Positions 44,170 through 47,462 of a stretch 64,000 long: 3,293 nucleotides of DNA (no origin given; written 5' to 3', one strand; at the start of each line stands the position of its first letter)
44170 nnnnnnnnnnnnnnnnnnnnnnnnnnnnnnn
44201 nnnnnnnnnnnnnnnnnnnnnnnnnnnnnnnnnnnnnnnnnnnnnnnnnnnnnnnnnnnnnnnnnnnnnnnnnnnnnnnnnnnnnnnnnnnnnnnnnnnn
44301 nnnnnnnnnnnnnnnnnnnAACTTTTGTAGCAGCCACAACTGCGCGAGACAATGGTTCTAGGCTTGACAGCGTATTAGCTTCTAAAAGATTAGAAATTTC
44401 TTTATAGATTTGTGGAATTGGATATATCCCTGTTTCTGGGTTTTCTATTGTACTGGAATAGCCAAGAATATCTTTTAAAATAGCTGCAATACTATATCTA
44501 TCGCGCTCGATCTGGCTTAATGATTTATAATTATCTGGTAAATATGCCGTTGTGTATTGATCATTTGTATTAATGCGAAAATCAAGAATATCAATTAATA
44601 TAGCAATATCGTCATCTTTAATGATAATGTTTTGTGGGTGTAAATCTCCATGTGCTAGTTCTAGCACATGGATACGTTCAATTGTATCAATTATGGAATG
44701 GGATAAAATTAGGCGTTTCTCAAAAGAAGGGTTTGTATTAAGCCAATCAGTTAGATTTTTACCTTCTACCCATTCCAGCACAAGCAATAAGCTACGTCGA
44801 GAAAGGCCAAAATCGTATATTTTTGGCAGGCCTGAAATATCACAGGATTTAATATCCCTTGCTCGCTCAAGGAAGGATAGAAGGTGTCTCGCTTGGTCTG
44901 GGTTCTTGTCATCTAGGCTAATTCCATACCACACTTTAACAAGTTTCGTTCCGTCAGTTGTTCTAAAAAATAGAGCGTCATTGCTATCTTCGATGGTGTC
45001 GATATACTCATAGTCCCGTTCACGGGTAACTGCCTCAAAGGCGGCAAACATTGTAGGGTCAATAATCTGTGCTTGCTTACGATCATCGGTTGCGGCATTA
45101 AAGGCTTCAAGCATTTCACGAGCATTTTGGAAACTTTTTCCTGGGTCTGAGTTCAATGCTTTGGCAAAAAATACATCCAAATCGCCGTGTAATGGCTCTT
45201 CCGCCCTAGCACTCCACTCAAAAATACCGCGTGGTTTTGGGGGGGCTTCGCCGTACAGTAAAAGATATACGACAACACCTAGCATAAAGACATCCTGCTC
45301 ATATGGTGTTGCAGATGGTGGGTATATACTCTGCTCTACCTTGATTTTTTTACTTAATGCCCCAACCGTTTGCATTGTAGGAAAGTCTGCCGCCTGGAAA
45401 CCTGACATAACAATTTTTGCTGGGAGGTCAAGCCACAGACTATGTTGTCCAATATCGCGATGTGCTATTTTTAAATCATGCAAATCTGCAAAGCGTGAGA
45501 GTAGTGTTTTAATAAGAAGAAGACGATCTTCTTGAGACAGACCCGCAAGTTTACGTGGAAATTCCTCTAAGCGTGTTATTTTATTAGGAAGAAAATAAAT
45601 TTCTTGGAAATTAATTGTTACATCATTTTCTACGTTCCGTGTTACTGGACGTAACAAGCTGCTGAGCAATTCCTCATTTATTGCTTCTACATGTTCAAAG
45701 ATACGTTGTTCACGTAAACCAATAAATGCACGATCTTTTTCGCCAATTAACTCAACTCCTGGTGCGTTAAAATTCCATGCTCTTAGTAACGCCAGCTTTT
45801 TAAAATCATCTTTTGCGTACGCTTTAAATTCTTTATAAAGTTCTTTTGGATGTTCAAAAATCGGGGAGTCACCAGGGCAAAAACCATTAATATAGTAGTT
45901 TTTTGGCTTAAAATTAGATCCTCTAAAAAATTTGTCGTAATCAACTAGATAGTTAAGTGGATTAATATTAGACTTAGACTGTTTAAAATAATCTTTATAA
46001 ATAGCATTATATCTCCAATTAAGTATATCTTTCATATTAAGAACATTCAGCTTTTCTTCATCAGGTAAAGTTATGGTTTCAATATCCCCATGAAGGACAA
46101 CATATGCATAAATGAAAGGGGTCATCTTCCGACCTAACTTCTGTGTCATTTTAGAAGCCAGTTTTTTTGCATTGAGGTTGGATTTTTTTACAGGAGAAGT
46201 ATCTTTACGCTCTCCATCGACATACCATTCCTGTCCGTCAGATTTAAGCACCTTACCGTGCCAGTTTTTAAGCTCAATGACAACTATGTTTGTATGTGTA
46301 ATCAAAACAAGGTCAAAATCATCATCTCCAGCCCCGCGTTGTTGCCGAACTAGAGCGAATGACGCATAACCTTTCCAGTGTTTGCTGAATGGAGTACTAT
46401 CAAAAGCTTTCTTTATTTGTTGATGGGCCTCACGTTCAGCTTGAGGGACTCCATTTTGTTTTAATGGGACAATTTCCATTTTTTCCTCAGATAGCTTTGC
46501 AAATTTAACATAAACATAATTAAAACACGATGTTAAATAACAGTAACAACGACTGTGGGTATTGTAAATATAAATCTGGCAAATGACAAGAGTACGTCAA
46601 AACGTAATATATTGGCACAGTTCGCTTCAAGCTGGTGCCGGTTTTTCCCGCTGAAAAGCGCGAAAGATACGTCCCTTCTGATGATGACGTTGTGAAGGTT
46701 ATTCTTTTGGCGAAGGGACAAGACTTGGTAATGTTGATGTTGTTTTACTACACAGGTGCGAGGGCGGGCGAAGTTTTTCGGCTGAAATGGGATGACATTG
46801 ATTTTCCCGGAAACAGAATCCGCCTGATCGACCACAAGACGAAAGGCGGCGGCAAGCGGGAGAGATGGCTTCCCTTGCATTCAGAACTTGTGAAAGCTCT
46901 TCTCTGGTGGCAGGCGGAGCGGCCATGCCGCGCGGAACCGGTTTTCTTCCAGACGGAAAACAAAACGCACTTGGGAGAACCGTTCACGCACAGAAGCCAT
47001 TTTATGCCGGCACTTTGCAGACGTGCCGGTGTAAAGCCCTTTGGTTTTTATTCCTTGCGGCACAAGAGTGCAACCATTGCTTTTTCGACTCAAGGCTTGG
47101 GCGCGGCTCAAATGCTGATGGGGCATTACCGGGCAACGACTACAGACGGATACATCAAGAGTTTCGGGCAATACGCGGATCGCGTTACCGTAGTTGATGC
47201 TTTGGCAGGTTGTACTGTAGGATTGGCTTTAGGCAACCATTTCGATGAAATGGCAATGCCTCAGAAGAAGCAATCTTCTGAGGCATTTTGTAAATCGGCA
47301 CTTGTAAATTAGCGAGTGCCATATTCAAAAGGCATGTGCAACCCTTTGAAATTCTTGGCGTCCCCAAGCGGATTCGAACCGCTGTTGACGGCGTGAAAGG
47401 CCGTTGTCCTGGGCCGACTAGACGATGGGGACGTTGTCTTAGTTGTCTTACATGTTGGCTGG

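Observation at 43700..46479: PglW-like NERD-pseudokinase-kinase front end on an Upf1-like helicase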

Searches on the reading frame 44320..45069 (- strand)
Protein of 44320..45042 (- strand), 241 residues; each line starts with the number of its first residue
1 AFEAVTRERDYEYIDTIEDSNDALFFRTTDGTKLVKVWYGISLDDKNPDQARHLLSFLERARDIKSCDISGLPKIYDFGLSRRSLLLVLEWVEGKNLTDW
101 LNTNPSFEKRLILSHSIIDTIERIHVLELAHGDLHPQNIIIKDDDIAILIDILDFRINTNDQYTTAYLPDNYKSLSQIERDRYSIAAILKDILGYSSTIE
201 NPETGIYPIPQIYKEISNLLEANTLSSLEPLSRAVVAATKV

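Call 63: search_solved_structures(query=window:44350-45069:-, max_evalue=1, show_alignments=3)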
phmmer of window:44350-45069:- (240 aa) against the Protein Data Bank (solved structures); distinct sequences matched with E-value up to 1: 734 (the best 60 are shown).
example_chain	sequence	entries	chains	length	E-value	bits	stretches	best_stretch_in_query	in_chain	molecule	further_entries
4mvf_A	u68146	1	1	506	3.1e-08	36.6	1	49-175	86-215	Calcium-dependent protein kinase 2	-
3lij_A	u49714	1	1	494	2.3e-07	33.7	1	65-167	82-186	Calcium/calmodulin dependent protein kinase with a kinase domain and 4 calmodulin like EF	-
1zws_A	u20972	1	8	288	2.1e-06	30.6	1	84-166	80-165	DAP-kinase related protein 1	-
2a2a_A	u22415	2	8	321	2.7e-06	30.2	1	84-166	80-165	Death-associated protein kinase 2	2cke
2a27_A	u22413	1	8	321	2.7e-06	30.2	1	84-166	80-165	Death-associated protein kinase 2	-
1z9x_A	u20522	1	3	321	2.7e-06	30.2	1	84-166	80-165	Death-associated protein kinase 2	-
1wmk_A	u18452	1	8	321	2.7e-06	30.2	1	84-166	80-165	Death-associated protein kinase 2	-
6paw_A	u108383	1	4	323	2.8e-06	30.2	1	84-166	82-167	Death-associated protein kinase 2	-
2ya9_A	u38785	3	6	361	3e-06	30.1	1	84-166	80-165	DEATH-ASSOCIATED PROTEIN KINASE 2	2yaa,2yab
5xzv_A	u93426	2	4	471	8.6e-06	28.6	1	87-166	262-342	Serine/threonine-protein kinase RAD53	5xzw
3dxn_A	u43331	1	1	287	1.2e-05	28.2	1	66-169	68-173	Calmodulin-like domain protein kinase isoform 3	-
9ymt_A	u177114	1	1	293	1.5e-05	27.8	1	92-165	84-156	Serine/Threonine Kinase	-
4eqm_A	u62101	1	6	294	1.5e-05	27.8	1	92-165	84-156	Protein kinase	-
5ap6_A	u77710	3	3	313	1.6e-05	27.7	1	52-179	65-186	DUAL SPECIFICITY PROTEIN KINASE TTK | MONOPOLAR SPINDLE KINASE 1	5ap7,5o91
3hzt_A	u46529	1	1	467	2.6e-05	27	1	66-168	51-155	Calcium-dependent protein kinase 3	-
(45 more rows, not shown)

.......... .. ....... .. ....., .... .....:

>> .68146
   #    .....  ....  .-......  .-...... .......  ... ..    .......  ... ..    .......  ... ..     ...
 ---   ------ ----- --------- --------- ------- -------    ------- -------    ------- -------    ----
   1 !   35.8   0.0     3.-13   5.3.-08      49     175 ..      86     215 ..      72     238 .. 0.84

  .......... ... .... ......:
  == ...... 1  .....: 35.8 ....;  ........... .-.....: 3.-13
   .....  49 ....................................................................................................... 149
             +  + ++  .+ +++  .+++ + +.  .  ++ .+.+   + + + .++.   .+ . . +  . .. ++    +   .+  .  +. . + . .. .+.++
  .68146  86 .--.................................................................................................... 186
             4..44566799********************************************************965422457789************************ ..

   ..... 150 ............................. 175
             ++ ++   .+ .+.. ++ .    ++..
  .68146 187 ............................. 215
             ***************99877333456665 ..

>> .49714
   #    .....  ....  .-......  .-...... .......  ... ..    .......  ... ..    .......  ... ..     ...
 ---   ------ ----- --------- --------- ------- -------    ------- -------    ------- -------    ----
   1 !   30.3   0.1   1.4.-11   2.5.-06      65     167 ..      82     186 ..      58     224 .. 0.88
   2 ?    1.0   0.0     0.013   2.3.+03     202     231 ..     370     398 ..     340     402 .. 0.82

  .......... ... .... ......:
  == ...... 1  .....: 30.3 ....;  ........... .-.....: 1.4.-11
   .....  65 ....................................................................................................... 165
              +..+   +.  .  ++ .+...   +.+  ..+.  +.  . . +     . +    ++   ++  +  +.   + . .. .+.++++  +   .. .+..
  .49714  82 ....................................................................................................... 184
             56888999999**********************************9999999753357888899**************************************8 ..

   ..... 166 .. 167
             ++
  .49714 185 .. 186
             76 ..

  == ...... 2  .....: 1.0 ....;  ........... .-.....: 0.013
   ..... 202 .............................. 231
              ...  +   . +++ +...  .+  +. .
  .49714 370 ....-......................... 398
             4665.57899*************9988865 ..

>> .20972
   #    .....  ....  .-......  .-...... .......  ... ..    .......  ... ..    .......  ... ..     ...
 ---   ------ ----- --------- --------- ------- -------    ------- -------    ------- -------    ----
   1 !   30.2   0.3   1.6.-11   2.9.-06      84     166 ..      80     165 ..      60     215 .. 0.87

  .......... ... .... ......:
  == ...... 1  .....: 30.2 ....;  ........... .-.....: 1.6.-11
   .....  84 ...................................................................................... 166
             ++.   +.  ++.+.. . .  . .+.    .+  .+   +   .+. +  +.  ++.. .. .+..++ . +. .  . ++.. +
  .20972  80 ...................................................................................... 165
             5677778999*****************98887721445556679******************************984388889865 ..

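Call 85: search_protein_families(library=padloc, proteins=[window:44320-45042:-], max_evalue=0.001)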
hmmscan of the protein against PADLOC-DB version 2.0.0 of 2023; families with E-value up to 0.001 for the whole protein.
window:44320-45042:- (241 aa): 33 families (the best 25 are shown)
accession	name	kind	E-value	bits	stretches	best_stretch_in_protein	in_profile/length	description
PDLC03921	MkoA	-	1.1e-54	183.7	1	9-238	491-714/1607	-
PDLC04138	mad6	-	3.5e-15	53.9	2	51-147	93-192/659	mads_6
PDLC04044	PD-T4-6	-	1e-13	49.2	1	21-152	44-183/372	-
PDLC04059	PD-T4-6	-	3e-13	47.6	1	67-152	63-155/433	-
PDLC04063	PD-T4-6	-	3.9e-13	47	1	84-163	93-173/564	-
PDLC04047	PD-T4-6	-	1.9e-12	44.9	1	48-152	50-155/327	-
PDLC03920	MkoA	-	3.6e-12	43.4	1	34-200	36-222/1112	-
PDLC04046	PD-T4-6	-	6.1e-12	43.4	1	68-165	69-172/427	-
PDLC04058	PD-T4-6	-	8.4e-12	42.9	1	66-158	66-163/460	-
PDLC04049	PD-T4-6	-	3.4e-11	40.6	1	83-162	87-167/442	-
PDLC04042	PD-T4-6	-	4.4e-11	41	1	68-151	67-152/292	-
PDLC04056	PD-T4-6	-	7.6e-11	39.7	1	56-162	49-157/415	-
PDLC04060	PD-T4-6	-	4.5e-10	37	1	58-157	56-154/486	-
PDLC04057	PD-T4-6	-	1.1e-09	35.9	1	55-157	53-154/443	-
PDLC04053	PD-T4-6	-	5e-09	34.1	1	74-165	73-168/311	-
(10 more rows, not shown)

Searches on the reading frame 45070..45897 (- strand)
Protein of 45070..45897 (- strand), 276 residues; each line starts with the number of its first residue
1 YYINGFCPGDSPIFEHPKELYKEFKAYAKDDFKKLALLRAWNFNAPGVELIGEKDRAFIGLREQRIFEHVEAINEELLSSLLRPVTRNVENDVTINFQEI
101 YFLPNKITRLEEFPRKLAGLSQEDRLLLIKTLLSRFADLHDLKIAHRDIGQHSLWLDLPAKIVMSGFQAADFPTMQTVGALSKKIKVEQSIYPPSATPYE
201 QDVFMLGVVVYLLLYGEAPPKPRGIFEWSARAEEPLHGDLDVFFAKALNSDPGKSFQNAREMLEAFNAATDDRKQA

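Call 62: search_solved_structures(query=window:45070-45897:-, max_evalue=10, show_alignments=4)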
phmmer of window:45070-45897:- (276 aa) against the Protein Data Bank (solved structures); distinct sequences matched with E-value up to 10: 187 (the best 60 are shown).
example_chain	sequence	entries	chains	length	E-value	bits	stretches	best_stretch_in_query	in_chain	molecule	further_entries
1zws_A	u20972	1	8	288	0.0012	21.7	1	80-219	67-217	DAP-kinase related protein 1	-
2a2a_A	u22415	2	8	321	0.0016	21.3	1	80-219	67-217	Death-associated protein kinase 2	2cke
1z9x_A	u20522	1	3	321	0.0016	21.3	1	80-219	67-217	Death-associated protein kinase 2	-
6paw_A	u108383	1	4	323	0.0016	21.3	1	80-219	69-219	Death-associated protein kinase 2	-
4fg7_A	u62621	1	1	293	0.002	21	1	101-220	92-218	Calcium/calmodulin-dependent protein kinase type 1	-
1wmk_A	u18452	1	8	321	0.0022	20.9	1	80-219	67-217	Death-associated protein kinase 2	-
2a27_A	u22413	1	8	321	0.0023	20.8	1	80-219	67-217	Death-associated protein kinase 2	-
4fg8_A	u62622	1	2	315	0.0023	20.8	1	101-220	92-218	Calcium/calmodulin-dependent protein kinase type 1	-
4fg9_A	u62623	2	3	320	0.0024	20.8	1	101-220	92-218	Calcium/calmodulin-dependent protein kinase type 1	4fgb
1a06_A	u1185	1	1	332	0.0025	20.7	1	101-220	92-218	CALCIUM/CALMODULIN-DEPENDENT PROTEIN KINASE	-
2ya9_A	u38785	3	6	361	0.0027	20.6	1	91-219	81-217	DEATH-ASSOCIATED PROTEIN KINASE 2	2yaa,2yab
3ma6_A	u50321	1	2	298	0.0031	20.4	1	120-219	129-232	Calmodulin-domain protein kinase 1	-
2jam_A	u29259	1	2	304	0.0033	20.3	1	100-219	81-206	CALCIUM/CALMODULIN-DEPENDENT PROTEIN KINASE TYPE 1G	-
9ymt_A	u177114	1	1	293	0.0038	20.1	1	110-219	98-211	Serine/Threonine Kinase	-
4eqm_A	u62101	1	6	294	0.0038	20.1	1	110-219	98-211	Protein kinase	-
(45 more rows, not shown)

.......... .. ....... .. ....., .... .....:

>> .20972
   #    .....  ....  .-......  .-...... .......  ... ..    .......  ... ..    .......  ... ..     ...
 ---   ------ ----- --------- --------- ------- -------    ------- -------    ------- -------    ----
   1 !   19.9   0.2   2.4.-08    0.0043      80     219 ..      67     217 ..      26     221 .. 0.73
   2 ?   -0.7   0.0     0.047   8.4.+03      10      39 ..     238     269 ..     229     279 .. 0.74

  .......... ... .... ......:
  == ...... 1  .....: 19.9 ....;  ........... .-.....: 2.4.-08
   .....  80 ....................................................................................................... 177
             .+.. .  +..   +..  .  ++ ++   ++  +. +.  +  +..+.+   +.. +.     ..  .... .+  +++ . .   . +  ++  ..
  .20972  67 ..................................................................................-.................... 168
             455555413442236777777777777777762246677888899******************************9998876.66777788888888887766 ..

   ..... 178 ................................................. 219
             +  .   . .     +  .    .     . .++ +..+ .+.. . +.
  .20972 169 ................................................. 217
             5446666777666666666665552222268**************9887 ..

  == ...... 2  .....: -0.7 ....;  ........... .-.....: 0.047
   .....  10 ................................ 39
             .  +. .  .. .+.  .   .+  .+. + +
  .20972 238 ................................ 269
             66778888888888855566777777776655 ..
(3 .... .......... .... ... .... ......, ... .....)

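Call 85: search_protein_families(library=padloc, proteins=[window:45070-45897:-], max_evalue=0.001)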
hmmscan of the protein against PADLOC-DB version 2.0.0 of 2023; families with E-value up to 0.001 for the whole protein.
window:45070-45897:- (276 aa): 8 families
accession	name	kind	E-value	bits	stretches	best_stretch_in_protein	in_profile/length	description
PDLC03921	MkoA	-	1.4e-77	259.6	1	3-274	190-471/1607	-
PDLC03920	MkoA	-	7.4e-08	29.1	1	108-274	106-282/1112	-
PDLC02512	PglW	-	5.5e-07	25.8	1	105-226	294-437/1403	PglW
PDLC04042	PD-T4-6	-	3.7e-06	24.8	1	116-274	102-277/292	-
PDLC04047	PD-T4-6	-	4.1e-05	20.8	1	110-219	98-211/327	-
PDLC04054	PD-T4-6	-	0.00031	18.3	0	116-272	104-276/347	-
PDLC04044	PD-T4-6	-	0.00042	17.6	1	118-270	133-293/372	-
PDLC04048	PD-T4-6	-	0.00098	16.6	0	110-219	98-211/354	-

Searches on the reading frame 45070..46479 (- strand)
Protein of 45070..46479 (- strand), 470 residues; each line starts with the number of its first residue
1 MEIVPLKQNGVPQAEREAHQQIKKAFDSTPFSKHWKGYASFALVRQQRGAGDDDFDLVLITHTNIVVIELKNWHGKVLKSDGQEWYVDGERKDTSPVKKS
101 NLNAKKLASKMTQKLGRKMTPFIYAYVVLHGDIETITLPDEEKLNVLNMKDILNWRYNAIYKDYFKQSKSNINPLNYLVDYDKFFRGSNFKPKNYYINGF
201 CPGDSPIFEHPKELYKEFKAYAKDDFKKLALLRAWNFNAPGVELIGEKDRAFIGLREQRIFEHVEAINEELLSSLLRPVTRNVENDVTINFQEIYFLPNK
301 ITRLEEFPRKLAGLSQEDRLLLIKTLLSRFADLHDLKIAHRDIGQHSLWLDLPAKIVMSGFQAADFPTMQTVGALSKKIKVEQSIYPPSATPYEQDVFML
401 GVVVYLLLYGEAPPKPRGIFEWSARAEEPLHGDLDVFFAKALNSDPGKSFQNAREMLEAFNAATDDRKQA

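Call 104: search_protein_representatives(protein=window:45070-46479:-)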
Query: 470 residues. Proteins with E-value up to 0.001 (for the whole library): 427; up to 1e-10: 237; up to 1e-30: 139. The best 150 are listed.
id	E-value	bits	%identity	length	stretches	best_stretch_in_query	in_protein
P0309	1.5e-170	584.7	57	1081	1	1-465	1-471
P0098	8.0e-156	536.1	54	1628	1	1-466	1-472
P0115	8.2e-149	513.0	50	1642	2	1-467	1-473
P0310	6.9e-101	355.0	41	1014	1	1-465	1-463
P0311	2.0e-99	350.2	40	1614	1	9-463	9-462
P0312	2.6e-89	316.9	40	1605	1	1-464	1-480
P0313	5.2e-88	312.6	53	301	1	3-299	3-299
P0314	8.1e-88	311.9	39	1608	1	9-462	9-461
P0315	2.2e-79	284.1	37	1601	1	2-465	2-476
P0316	4.0e-79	283.3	36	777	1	2-463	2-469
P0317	6.8e-79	282.5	36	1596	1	1-463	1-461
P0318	3.3e-77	277.0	36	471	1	5-462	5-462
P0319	9.4e-77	275.5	38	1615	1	13-463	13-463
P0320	3.3e-76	273.7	36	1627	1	5-464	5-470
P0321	3.8e-76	273.5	34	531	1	3-466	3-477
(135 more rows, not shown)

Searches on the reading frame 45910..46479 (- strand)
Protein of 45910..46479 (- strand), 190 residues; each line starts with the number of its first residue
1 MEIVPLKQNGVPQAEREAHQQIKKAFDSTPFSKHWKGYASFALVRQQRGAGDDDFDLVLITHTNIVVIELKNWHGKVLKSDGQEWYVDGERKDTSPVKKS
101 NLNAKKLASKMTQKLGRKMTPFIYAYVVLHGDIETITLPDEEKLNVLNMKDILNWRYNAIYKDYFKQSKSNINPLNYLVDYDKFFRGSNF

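Call 85: search_protein_families(library=padloc, proteins=[window:45910-46479:-], max_evalue=0.001)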
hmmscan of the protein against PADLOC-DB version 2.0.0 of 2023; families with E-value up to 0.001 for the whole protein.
window:45910-46479:- (190 aa): 2 families
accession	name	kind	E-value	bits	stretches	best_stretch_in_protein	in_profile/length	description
PDLC03921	MkoA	-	2e-45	153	1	1-189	1-182/1607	-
PDLC02512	PglW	-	2.3e-17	60.3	1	15-167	17-169/1403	PglW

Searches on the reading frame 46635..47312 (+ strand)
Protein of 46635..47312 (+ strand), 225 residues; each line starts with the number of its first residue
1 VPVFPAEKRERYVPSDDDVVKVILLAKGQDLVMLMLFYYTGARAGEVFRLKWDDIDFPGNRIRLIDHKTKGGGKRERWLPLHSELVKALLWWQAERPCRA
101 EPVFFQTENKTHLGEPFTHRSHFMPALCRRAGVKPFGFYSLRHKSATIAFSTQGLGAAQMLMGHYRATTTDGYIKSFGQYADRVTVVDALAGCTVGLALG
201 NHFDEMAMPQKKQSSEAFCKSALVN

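Call 37: search_protein_families(library=pfam, proteins=[window:46635-47312:+], max_evalue=0.001)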
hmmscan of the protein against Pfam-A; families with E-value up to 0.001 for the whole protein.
window:46635-47312:+ (225 aa): 1 family
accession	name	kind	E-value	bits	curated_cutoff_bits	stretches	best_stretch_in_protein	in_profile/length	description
PF00589.27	Phage_integrase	-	1.2e-17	64.6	27.1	1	29-176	23-168/172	Phage integrase family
